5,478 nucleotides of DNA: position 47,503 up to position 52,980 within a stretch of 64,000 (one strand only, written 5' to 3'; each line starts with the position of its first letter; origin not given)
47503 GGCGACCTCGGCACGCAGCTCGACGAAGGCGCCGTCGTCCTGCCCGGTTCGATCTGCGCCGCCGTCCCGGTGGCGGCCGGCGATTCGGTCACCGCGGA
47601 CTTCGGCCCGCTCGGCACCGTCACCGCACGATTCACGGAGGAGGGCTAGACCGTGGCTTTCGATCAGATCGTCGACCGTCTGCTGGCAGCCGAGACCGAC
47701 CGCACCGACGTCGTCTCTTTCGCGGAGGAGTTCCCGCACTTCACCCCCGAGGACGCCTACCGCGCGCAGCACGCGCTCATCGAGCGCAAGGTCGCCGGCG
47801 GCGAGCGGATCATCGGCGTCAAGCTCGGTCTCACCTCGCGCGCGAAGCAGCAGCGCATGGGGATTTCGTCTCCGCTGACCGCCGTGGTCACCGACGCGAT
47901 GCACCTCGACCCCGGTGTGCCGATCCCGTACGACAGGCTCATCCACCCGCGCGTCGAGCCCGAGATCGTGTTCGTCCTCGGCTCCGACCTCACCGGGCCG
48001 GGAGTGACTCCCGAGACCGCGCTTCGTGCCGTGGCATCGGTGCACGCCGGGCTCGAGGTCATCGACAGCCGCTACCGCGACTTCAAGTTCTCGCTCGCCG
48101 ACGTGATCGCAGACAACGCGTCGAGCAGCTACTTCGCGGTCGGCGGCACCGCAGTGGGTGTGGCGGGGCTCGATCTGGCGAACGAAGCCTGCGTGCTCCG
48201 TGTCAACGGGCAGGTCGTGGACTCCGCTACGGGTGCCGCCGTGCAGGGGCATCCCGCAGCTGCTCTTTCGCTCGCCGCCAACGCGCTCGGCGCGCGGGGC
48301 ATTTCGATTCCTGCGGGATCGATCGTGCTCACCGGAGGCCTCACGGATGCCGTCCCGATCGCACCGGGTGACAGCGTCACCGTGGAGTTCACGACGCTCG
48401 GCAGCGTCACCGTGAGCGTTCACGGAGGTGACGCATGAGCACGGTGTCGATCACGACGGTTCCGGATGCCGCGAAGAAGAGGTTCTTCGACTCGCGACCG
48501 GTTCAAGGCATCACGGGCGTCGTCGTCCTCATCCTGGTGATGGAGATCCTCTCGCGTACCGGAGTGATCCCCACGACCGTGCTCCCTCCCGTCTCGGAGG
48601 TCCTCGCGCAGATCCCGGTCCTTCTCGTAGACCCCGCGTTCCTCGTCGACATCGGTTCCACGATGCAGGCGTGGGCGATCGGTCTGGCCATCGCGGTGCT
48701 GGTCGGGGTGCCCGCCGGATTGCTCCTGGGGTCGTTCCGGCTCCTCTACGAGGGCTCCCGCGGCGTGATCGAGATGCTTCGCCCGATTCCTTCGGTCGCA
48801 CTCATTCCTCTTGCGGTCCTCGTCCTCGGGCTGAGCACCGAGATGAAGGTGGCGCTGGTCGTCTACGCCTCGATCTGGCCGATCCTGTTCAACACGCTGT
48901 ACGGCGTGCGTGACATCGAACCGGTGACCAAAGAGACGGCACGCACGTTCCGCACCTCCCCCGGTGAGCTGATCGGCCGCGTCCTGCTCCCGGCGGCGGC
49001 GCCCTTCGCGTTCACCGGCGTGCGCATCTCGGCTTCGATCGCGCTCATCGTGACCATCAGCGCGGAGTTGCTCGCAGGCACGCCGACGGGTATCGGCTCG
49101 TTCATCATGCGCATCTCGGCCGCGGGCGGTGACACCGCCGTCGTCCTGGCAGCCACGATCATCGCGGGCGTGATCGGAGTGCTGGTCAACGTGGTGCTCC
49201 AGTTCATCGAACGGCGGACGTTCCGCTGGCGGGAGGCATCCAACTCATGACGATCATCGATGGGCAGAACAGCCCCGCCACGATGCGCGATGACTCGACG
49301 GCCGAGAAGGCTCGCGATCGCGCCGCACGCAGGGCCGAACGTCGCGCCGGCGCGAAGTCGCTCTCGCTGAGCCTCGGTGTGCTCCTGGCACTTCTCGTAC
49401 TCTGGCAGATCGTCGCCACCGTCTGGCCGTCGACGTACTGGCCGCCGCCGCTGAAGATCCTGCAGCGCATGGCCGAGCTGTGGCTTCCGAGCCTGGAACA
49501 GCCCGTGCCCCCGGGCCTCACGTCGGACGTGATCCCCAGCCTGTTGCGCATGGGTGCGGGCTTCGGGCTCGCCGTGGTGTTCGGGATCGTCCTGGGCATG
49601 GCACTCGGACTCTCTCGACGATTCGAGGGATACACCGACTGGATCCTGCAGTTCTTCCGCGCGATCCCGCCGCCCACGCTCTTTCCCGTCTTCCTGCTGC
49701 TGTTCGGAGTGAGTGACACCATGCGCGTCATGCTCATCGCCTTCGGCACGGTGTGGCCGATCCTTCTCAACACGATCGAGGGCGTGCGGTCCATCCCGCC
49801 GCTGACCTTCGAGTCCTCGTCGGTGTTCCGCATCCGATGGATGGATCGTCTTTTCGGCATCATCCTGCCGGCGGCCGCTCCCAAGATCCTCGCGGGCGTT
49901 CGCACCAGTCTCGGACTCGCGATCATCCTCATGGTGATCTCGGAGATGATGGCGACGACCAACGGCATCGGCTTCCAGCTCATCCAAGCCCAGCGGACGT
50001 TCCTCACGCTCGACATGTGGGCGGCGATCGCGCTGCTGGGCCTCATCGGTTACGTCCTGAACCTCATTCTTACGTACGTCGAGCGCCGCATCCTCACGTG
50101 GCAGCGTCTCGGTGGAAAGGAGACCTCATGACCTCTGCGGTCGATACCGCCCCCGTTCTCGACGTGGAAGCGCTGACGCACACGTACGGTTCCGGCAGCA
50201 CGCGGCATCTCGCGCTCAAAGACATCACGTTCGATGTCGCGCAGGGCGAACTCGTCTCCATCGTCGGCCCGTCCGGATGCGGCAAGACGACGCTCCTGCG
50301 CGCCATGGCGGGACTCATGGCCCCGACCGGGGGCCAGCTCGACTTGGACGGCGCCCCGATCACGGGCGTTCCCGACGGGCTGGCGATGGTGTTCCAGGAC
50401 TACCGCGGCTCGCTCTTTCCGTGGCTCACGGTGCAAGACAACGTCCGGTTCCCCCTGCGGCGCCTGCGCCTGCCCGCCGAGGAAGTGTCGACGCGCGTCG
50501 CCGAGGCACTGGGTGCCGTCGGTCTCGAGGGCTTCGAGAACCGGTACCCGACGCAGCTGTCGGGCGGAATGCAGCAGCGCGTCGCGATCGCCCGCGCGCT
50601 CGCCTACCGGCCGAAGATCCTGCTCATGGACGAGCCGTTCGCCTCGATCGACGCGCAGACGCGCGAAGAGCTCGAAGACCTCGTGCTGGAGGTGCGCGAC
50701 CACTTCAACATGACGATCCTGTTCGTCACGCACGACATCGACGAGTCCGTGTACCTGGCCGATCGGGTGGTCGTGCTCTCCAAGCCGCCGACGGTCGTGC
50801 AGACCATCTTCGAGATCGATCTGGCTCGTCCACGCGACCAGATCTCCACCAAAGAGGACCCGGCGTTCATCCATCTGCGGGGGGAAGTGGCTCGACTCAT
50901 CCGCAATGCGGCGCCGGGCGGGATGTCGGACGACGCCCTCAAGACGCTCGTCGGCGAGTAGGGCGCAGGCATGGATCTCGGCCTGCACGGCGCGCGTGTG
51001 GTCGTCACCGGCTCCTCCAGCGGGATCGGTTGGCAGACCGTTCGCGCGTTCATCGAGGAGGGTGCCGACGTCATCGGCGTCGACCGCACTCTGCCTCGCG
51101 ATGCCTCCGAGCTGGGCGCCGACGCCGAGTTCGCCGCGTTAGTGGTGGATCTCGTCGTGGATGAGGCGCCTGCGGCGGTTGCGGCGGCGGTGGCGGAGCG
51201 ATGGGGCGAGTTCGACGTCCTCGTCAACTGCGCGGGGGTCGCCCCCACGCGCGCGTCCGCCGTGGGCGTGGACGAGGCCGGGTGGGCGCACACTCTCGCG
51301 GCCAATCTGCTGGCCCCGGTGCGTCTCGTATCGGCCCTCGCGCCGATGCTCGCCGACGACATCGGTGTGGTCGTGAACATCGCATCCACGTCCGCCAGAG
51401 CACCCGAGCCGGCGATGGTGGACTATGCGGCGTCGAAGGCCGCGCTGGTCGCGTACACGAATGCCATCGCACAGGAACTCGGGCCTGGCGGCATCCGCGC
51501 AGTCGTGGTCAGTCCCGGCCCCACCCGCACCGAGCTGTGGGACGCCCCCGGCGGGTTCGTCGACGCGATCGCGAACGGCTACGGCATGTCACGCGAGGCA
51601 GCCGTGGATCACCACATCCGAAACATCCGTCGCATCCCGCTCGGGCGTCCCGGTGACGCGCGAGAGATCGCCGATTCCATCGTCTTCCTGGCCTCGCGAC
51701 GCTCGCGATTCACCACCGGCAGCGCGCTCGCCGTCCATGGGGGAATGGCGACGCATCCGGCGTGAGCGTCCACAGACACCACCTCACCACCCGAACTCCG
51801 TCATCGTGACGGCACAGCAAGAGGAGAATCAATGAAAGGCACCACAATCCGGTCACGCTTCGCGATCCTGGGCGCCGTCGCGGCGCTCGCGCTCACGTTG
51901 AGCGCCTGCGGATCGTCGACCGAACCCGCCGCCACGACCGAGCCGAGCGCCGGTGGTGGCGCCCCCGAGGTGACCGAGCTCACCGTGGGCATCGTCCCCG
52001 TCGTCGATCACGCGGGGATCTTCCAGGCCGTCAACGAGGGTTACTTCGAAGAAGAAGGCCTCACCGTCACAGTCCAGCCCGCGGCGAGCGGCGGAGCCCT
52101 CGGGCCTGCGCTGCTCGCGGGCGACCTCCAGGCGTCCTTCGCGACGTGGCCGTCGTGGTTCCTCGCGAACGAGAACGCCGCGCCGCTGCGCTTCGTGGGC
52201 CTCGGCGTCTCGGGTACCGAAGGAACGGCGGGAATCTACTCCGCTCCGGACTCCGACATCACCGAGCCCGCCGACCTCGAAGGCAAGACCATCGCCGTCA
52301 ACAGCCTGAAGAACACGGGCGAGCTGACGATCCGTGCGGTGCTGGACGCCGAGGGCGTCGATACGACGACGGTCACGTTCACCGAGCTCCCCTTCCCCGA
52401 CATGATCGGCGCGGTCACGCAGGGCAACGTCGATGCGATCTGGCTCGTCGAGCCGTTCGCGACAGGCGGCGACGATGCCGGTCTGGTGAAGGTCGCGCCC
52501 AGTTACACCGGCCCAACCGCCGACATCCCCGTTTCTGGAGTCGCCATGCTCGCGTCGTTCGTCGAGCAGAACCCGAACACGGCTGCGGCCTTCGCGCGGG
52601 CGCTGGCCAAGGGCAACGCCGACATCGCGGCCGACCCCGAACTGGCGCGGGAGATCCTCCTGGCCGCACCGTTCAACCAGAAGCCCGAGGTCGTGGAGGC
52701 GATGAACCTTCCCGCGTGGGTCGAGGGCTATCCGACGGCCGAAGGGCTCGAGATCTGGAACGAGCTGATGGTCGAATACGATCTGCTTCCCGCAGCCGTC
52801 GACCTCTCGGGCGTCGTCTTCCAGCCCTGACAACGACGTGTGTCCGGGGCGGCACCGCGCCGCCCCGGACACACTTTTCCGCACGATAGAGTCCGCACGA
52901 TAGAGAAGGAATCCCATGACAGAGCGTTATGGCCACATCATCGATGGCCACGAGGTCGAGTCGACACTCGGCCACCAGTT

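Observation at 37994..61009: A RIT (recombinase-in-trio) element stretched into a 23-kb catabolic island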

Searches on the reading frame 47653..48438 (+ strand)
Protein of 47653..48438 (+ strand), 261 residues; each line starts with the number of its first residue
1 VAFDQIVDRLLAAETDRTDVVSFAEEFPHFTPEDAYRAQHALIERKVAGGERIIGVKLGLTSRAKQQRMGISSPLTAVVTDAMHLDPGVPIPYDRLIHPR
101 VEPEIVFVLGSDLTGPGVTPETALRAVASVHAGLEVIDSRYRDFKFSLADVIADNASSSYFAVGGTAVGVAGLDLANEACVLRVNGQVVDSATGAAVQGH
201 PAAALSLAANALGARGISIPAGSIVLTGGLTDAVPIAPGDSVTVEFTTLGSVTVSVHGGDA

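Call 11: search_protein_families(library=pfam, proteins=[window:47653-48438:+])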
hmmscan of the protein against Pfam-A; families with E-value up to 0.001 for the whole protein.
window:47653-48438:+ (261 aa): 1 family
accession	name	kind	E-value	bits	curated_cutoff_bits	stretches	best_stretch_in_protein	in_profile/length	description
PF01557.24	FAA_hydrolase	-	4e-14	53.2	23.9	1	78-256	36-213/214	Fumarylacetoacetate (FAA) hydrolase C-terminal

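Call 53: search_protein_families(library=ncbifam, proteins=[window:47653-48438:+], max_evalue=1e-10)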
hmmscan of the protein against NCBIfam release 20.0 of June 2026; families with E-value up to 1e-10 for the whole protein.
window:47653-48438:+ (261 aa): 4 families
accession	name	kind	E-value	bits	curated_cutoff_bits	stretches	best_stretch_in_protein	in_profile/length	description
TIGR03218.1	catechol_dmpH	equivalog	1.2e-78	264.1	350.55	1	5-254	12-261/263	2-oxo-3-hexenedioate decarboxylase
TIGR03220.1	catechol_dmpE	equivalog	3.2e-64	216.8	408.8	1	4-254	3-253/255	2-oxopent-4-enoate hydratase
TIGR02312.1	HpaH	equivalog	9.1e-56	189.3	351.5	1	4-255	8-265/267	2-oxo-hept-4-ene-1,7-dioate hydratase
NF008461.0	PRK11342.1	equivalog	5.2e-44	150.5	350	1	3-255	6-258/269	2-keto-4-pentenoate hydratase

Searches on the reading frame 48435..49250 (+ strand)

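Call 11: search_protein_families(library=pfam, proteins=[window:48435-49250:+])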
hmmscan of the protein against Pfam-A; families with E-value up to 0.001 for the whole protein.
window:48435-49250:+ (271 aa): 1 family
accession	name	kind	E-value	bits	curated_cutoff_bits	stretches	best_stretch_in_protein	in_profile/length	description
PF00528.27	BPD_transp_1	-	1.7e-20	74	26.4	1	91-263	1-183/184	Binding-protein-dependent transport system inner membrane component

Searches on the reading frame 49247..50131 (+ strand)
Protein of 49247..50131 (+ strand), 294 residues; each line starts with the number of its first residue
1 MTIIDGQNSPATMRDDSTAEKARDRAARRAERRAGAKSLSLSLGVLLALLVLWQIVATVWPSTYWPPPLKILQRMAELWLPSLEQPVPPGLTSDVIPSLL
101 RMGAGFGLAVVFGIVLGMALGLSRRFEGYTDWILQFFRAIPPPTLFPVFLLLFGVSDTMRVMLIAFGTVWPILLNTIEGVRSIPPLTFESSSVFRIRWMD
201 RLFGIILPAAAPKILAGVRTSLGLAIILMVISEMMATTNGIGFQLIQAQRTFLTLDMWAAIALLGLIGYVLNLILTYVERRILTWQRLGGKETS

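Call 11: search_protein_families(library=pfam, proteins=[window:49247-50131:+])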
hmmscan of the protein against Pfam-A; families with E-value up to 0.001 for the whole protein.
window:49247-50131:+ (294 aa): 1 family
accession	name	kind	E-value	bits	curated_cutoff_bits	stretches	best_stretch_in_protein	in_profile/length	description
PF00528.27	BPD_transp_1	-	1.6e-19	70.8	26.4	1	111-282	3-182/184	Binding-protein-dependent transport system inner membrane component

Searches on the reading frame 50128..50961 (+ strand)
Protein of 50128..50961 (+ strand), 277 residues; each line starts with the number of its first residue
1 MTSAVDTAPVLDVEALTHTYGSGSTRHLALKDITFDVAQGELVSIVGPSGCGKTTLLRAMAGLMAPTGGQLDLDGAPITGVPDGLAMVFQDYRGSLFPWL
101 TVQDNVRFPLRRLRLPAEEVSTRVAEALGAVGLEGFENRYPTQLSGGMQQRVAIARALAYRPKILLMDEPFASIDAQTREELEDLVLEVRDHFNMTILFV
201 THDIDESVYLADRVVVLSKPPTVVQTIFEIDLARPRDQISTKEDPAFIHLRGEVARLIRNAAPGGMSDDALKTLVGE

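Call 11: search_protein_families(library=pfam, proteins=[window:50128-50961:+])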
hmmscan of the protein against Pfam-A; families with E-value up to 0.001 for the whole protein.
window:50128-50961:+ (277 aa): 7 families
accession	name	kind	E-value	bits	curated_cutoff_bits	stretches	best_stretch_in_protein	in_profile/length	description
PF00005.33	ABC_tran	-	2.6e-36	125.7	25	1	30-172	1-137/137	ABC transporter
PF13304.12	AAA_21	-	1.4e-07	32.3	27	0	138-203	232-299/304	AAA domain, putative AbiEii toxin, Type IV TA system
PF13555.12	AAA_29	-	7.1e-05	22.9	27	1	34-68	16-50/61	P-loop containing region of AAA domain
PF13191.12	AAA_16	-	0.00015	22.8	32.6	1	37-187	19-157/167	AAA ATPase domain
PF13476.12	AAA_23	-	0.00032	21.8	27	1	32-61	14-40/201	AAA domain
PF02463.25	SMC_N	-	0.00032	20.6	40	0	40-61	24-45/220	RecF/RecN/SMC N terminal domain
PF00004.35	AAA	-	0.00051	20.9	21.2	0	45-64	3-22/131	ATPase family associated with various cellular activities (AAA)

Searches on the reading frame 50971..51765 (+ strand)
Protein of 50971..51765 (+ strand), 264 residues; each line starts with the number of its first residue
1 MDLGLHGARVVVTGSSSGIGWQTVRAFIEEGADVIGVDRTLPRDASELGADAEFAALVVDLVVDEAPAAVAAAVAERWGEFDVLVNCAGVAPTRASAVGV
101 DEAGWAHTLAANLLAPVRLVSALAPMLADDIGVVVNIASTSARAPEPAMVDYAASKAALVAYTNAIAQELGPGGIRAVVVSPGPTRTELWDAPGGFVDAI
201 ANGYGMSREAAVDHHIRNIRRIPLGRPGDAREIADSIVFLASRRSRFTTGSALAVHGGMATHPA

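Call 11: search_protein_families(library=pfam, proteins=[window:50971-51765:+])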
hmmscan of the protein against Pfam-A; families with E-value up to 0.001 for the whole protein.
window:50971-51765:+ (264 aa): 4 families
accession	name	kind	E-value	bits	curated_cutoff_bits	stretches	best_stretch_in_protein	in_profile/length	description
PF13561.12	adh_short_C2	-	1.8e-49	168.9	27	1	16-259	5-235/236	Enoyl-(Acyl carrier protein) reductase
PF00106.31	adh_short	-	1.2e-39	136.3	26.6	1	10-190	3-187/195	short chain dehydrogenase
PF01370.27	Epimerase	-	2.2e-07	31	20.9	1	10-179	1-166/240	NAD dependent epimerase/dehydratase family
PF08659.16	KR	-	7.9e-05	23.1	22.6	1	9-184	2-177/180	KR domain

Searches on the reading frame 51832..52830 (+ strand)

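Call 15: search_protein_families(library=pfam, proteins=[window:51832-52830:+])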
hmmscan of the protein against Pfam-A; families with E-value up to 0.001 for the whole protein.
window:51832-52830:+ (332 aa): 4 families
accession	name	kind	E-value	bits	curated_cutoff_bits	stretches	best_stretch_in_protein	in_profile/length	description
PF09084.16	NMT1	-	4.1e-28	99.2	20.5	1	59-271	3-215/216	NMT1/THI5 like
PF13379.11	NMT1_2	-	3.2e-24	86.5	24.7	1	44-274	2-246/252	NMT1-like family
PF12974.12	Phosphonate-bd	-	1.9e-06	27.8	27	1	73-202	25-159/242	ABC transporter, phosphonate, periplasmic substrate-binding protein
PF16868.10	NMT1_3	-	0.00014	22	27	1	137-206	97-167/289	NMT1-like family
